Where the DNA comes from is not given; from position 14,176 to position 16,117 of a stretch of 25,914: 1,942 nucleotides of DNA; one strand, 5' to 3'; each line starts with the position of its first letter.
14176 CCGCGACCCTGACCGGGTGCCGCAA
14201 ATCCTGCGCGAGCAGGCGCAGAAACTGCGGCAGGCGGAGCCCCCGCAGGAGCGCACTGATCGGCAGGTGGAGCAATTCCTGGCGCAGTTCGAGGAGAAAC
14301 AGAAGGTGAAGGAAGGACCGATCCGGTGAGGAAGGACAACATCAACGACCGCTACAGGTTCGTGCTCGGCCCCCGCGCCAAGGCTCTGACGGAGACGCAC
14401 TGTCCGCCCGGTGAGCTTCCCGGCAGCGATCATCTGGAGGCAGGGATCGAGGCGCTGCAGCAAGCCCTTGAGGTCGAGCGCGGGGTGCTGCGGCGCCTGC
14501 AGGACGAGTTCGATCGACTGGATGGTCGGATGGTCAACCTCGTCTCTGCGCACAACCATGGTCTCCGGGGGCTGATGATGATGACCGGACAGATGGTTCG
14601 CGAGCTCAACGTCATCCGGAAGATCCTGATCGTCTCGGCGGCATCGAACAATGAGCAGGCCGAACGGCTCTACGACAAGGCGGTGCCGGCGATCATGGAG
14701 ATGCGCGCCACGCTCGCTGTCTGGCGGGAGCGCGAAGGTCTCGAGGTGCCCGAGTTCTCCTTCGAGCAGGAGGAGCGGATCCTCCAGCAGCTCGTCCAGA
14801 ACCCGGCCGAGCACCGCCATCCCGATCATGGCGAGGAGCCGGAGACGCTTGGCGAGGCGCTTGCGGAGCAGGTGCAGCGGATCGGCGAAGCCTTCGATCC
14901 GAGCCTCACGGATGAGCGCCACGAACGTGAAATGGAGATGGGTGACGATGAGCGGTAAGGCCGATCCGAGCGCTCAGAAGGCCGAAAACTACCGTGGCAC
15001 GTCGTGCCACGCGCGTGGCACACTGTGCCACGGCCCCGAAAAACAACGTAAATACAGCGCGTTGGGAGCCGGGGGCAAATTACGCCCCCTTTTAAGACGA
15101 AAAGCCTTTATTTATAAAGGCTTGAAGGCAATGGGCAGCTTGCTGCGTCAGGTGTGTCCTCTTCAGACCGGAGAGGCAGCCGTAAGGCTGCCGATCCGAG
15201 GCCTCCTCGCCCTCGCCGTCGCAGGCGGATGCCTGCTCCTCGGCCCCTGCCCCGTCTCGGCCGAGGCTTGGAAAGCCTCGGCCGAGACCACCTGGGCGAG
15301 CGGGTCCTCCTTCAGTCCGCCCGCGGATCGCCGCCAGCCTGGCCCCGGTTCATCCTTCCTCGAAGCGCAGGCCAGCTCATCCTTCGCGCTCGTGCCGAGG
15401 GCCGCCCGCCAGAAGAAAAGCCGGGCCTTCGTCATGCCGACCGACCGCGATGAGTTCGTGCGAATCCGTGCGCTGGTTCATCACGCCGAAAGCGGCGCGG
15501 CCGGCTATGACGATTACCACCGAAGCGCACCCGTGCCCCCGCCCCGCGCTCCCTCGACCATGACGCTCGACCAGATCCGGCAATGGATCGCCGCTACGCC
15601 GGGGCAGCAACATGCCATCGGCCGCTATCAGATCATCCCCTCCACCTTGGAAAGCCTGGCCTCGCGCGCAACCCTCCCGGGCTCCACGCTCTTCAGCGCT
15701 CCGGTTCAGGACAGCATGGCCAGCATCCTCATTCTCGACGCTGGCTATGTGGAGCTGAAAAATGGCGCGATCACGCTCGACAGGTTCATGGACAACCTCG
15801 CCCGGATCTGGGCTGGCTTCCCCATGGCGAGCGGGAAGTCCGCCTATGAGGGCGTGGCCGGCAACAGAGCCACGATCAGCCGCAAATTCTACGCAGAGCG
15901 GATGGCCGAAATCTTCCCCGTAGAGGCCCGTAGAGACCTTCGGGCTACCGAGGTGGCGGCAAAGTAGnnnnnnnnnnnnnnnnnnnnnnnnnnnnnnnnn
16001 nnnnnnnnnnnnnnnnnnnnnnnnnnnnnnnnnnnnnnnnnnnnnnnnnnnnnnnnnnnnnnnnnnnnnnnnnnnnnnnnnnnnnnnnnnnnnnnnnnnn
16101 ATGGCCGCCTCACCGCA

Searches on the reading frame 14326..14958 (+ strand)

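Call 78: search_protein_families(library=ncbifam, proteins=[window:14326-14958:+], max_evalue=0.1)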
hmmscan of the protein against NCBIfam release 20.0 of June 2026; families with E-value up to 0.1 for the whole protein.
window:14326-14958:+ (210 aa): 2 families
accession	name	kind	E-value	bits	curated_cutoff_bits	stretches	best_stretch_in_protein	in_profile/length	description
NF004344.0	PRK05724.1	equivalog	0.013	14.7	357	1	149-207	257-315/319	acetyl-CoA carboxylase carboxyltransferase subunit alpha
TIGR00513.1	accA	equivalog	0.082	12.3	319.3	0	149-207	257-315/321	acetyl-CoA carboxylase carboxyl transferase subunit alpha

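Call 79: search_protein_families(library=phrogs, proteins=[window:14326-14958:+], max_evalue=0.01)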
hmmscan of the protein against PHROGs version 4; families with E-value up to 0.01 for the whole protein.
window:14326-14958:+ (210 aa): 0 families

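Call 101: search_protein_families(library=pfam, proteins=[window:14326-14958:+], max_evalue=0.05)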
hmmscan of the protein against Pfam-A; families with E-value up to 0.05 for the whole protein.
window:14326-14958:+ (210 aa): 0 families

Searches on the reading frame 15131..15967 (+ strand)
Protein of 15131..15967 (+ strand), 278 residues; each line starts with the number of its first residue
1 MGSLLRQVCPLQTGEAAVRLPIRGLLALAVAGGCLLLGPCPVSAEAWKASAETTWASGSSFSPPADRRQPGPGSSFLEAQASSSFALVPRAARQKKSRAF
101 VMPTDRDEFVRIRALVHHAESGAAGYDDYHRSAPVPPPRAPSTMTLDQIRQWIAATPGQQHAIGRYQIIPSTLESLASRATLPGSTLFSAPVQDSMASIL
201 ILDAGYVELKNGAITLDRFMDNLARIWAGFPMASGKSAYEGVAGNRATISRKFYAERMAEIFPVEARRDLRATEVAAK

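Call 78: search_protein_families(library=ncbifam, proteins=[window:15131-15967:+], max_evalue=0.1)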
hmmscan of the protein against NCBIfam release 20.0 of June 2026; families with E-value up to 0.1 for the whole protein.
window:15131-15967:+ (278 aa): 0 families

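Call 79: search_protein_families(library=phrogs, proteins=[window:15131-15967:+], max_evalue=0.01)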
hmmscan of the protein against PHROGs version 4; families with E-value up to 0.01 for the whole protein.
window:15131-15967:+ (278 aa): 3 families
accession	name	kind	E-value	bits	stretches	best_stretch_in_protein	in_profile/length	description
phrog_90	-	lysis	4e-12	45.7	1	161-260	716-807/1168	endolysin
phrog_18972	-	unknown function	3.8e-06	26.4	1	161-246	559-643/865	-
phrog_30077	-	unknown function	0.00014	21.8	1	143-252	490-602/674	-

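Call 101: search_protein_families(library=pfam, proteins=[window:15131-15967:+], max_evalue=0.05)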
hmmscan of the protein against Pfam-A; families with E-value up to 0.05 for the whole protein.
window:15131-15967:+ (278 aa): 0 families

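Call 103: search_solved_structures(query=window:15131-15967:+, max_evalue=0.01)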
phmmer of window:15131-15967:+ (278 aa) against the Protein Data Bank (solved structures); distinct sequences matched with E-value up to 0.01: 0.
